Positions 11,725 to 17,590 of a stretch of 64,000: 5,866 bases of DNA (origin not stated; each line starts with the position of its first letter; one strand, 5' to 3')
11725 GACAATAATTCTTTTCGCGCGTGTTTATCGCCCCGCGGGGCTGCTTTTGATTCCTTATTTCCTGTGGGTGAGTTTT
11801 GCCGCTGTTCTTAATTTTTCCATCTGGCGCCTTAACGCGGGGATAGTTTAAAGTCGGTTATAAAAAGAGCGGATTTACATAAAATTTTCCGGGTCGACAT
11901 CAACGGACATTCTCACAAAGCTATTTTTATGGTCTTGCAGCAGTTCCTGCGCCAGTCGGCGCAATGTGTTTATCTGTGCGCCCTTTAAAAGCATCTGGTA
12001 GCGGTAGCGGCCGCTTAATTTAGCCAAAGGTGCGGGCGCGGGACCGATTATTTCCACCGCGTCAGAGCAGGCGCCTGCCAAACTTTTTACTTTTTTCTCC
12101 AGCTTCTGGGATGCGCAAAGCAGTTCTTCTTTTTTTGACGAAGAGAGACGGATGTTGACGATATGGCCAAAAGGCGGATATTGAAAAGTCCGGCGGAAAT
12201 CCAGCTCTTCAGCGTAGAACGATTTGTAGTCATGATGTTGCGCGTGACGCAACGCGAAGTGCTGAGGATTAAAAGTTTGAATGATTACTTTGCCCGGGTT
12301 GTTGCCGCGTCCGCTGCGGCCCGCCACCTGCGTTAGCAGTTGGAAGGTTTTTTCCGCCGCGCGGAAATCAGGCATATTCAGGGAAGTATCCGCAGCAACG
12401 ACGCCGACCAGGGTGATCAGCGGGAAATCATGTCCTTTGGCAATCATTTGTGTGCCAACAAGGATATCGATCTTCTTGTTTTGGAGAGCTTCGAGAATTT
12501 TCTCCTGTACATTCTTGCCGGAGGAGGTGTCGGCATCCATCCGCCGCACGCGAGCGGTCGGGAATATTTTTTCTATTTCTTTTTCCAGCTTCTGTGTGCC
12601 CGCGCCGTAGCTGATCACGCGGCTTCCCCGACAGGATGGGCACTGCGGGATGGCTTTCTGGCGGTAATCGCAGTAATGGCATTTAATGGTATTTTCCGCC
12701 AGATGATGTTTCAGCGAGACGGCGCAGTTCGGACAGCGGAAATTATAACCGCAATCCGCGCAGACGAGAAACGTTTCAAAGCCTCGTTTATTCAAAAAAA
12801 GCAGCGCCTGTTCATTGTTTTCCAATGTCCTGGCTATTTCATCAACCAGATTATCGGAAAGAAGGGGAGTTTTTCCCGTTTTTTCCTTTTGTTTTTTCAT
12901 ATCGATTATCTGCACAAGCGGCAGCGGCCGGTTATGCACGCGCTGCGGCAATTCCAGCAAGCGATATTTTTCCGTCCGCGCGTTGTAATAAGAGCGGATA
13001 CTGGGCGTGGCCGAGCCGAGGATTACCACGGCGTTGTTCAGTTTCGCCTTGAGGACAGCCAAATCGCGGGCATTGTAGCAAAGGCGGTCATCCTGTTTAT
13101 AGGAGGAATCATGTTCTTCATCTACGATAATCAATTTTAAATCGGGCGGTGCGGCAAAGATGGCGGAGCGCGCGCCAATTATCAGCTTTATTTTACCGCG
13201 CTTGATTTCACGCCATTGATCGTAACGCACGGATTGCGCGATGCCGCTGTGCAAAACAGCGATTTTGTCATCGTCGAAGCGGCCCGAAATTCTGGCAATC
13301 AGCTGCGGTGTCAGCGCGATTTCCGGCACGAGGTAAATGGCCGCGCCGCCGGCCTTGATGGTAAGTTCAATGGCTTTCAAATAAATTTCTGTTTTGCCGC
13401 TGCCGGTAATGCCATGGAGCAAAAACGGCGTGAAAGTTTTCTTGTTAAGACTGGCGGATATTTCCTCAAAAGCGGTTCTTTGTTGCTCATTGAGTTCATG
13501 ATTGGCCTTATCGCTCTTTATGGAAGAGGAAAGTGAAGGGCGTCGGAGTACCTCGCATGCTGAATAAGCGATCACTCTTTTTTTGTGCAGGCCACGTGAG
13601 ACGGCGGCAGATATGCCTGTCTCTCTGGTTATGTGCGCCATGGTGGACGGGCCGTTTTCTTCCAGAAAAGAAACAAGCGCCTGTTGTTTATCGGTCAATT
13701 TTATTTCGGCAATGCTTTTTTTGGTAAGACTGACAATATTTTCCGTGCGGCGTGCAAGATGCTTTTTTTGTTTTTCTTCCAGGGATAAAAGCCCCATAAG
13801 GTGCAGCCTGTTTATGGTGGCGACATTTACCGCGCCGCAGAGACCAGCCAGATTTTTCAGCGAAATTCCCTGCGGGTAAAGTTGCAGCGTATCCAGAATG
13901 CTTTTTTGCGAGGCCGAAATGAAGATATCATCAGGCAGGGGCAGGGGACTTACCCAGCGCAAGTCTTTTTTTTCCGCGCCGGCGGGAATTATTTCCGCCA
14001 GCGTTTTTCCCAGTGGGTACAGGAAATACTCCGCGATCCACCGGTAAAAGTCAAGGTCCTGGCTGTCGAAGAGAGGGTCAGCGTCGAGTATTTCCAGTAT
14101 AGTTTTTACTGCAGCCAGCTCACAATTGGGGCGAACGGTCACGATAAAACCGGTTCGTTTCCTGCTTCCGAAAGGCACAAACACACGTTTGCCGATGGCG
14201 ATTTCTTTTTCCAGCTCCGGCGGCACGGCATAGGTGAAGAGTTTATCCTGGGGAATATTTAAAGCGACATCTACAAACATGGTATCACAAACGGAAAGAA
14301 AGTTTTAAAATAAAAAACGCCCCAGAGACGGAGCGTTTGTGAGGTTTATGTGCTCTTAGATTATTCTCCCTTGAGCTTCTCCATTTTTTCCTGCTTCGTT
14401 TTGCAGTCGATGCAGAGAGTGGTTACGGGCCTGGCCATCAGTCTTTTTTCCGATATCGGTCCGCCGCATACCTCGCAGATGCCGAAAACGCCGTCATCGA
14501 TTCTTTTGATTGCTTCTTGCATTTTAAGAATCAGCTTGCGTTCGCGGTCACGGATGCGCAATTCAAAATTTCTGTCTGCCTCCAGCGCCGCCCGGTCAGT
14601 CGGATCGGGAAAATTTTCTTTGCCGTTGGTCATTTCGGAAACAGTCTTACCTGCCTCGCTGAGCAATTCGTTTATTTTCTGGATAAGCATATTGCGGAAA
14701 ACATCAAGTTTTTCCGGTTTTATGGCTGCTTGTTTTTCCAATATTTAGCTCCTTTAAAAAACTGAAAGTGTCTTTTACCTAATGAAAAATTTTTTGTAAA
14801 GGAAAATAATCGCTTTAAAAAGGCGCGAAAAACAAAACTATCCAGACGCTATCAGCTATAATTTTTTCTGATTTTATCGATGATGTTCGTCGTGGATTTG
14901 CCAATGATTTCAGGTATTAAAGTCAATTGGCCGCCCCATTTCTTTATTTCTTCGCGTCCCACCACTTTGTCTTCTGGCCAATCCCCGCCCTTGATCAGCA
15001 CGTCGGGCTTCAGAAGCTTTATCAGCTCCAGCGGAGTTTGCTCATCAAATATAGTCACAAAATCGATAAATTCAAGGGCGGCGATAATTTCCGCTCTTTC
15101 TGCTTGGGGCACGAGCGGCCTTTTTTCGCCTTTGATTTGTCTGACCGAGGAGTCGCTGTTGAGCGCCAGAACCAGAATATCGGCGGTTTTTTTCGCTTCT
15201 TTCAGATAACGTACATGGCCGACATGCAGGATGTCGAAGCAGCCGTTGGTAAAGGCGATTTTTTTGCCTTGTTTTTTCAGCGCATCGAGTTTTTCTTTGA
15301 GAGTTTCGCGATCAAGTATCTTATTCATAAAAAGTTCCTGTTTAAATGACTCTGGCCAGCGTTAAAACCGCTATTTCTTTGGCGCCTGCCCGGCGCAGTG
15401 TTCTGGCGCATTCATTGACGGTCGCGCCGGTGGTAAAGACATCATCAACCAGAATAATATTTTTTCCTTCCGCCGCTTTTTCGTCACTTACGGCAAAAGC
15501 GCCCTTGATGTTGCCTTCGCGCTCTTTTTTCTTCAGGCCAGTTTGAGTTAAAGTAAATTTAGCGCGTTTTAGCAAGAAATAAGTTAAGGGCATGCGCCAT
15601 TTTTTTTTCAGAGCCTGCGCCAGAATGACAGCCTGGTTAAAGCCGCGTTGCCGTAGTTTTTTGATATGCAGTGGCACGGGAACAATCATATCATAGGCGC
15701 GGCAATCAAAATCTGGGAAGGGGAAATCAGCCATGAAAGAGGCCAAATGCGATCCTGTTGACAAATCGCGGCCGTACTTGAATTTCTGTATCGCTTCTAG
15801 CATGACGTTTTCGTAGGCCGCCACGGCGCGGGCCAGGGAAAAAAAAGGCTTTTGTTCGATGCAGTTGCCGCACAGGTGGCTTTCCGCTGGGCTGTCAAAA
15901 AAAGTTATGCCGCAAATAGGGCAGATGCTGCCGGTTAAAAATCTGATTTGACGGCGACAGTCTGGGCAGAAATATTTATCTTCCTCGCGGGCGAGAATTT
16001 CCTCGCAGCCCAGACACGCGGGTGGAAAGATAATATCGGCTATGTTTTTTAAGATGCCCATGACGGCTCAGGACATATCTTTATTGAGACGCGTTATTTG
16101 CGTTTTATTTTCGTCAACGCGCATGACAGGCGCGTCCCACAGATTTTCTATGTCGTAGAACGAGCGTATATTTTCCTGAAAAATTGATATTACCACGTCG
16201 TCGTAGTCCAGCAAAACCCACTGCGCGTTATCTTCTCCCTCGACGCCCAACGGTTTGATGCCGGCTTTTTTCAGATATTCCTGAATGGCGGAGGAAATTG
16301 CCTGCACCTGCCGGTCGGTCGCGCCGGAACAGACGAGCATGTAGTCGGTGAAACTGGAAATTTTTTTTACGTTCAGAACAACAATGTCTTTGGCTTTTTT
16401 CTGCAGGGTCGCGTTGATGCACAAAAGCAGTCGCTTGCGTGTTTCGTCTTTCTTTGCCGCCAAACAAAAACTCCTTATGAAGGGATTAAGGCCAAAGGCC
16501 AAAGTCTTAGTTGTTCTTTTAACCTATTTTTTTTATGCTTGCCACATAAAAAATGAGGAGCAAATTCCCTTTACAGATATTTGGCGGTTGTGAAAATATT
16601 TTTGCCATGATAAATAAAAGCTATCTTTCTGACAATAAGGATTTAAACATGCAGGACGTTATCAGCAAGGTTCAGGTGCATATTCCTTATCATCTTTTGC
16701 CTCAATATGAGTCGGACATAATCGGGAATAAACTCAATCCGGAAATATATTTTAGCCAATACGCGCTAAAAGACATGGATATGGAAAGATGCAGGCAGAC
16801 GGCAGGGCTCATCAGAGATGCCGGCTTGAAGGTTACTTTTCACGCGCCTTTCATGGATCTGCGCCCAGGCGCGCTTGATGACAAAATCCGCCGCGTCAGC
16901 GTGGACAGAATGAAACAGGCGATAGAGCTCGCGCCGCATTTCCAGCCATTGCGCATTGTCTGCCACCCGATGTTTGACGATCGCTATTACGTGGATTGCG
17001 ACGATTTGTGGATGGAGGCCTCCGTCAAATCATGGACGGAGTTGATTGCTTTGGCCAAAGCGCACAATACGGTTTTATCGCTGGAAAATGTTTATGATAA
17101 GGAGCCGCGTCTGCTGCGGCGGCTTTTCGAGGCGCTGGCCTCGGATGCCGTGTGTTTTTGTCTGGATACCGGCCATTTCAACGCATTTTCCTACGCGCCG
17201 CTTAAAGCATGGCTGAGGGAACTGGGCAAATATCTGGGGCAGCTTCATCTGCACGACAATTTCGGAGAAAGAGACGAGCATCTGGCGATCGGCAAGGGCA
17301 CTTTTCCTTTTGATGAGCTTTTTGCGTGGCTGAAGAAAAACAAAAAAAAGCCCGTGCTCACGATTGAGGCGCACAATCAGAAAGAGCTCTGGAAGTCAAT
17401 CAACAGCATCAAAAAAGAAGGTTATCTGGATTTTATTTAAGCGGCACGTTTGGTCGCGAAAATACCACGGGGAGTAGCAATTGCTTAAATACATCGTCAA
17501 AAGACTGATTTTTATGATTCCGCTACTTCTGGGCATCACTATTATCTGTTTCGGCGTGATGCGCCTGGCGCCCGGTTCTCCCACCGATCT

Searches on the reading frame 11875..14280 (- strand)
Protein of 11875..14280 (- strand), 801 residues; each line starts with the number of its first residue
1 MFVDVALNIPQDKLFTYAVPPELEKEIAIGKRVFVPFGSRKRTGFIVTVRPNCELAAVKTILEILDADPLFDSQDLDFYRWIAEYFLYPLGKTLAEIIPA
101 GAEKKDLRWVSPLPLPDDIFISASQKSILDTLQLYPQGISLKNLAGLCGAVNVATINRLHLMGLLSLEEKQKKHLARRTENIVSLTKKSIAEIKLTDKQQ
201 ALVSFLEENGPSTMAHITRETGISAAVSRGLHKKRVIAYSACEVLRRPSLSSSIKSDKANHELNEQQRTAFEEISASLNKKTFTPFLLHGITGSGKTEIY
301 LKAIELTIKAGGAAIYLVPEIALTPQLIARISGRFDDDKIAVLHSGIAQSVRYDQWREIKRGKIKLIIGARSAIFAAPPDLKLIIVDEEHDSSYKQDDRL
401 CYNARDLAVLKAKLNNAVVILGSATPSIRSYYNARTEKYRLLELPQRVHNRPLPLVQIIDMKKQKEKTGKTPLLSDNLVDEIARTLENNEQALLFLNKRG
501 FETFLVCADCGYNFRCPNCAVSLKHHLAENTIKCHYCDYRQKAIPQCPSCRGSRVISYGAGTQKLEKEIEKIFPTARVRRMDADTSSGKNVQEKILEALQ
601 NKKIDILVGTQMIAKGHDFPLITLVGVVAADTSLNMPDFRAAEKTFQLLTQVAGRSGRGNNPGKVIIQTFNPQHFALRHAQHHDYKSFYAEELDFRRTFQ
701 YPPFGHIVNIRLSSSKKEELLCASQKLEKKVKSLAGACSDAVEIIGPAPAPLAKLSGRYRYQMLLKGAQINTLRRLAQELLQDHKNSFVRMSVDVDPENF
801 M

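Call 34: search_protein_families(library=pfam, proteins=[window:11875-14280:-], max_evalue=0.00001)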
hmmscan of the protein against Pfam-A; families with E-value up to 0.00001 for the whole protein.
window:11875-14280:- (801 aa): 6 families
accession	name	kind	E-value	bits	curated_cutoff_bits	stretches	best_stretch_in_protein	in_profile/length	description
PF17764.6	PriA_3primeBD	-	1.4e-25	89.4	22.7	1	4-99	1-96/96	3'DNA-binding domain (3'BD)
PF18074.6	PriA_C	-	1.9e-22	80.3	26.9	1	703-797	1-95/95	Primosomal protein N C-terminal domain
PF00270.35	DEAD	-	1.2e-17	64.6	26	1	266-430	3-163/167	DEAD/DEAH box helicase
PF04851.21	ResIII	-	9.3e-15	55.4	22.5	1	261-427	2-163/164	Type III restriction enzyme, res subunit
PF00271.37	Helicase_C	-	1.9e-10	41.4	23.5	1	551-659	14-109/110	Helicase conserved C-terminal domain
PF18319.7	Zn_ribbon_PriA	-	1.1e-08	35.2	26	1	516-542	1-27/27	PriA DNA helicase Cys-rich region (CRR) domain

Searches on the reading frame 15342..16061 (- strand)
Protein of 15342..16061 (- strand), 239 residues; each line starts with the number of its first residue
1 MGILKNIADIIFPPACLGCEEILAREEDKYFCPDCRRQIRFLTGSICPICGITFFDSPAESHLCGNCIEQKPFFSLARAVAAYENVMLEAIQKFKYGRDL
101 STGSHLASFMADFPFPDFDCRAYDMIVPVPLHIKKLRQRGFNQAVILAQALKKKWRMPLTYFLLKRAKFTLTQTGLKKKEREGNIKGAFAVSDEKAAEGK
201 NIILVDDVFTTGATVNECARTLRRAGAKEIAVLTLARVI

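Call 34: search_protein_families(library=pfam, proteins=[window:15342-16061:-], max_evalue=0.00001)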
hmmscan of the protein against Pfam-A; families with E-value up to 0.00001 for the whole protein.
window:15342-16061:- (239 aa): 2 families
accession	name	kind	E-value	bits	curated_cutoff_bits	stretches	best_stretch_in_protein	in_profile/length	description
PF18912.6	DZR_2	-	1.2e-13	51.1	27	1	8-67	2-55/56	Double zinc ribbon domain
PF00156.33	Pribosyltran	-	7e-10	38.9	26.3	1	140-236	40-124/158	Phosphoribosyl transferase domain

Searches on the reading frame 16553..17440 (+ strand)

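Call 34: search_protein_families(library=pfam, proteins=[window:16553-17440:+], max_evalue=0.00001)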
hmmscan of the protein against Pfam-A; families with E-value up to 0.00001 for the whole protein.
window:16553-17440:+ (295 aa): 1 family
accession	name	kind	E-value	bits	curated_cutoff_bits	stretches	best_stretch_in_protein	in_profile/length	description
PF01261.30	AP_endonuc_2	-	9.3e-30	104.6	31.1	1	71-281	21-240/249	Xylose isomerase-like TIM barrel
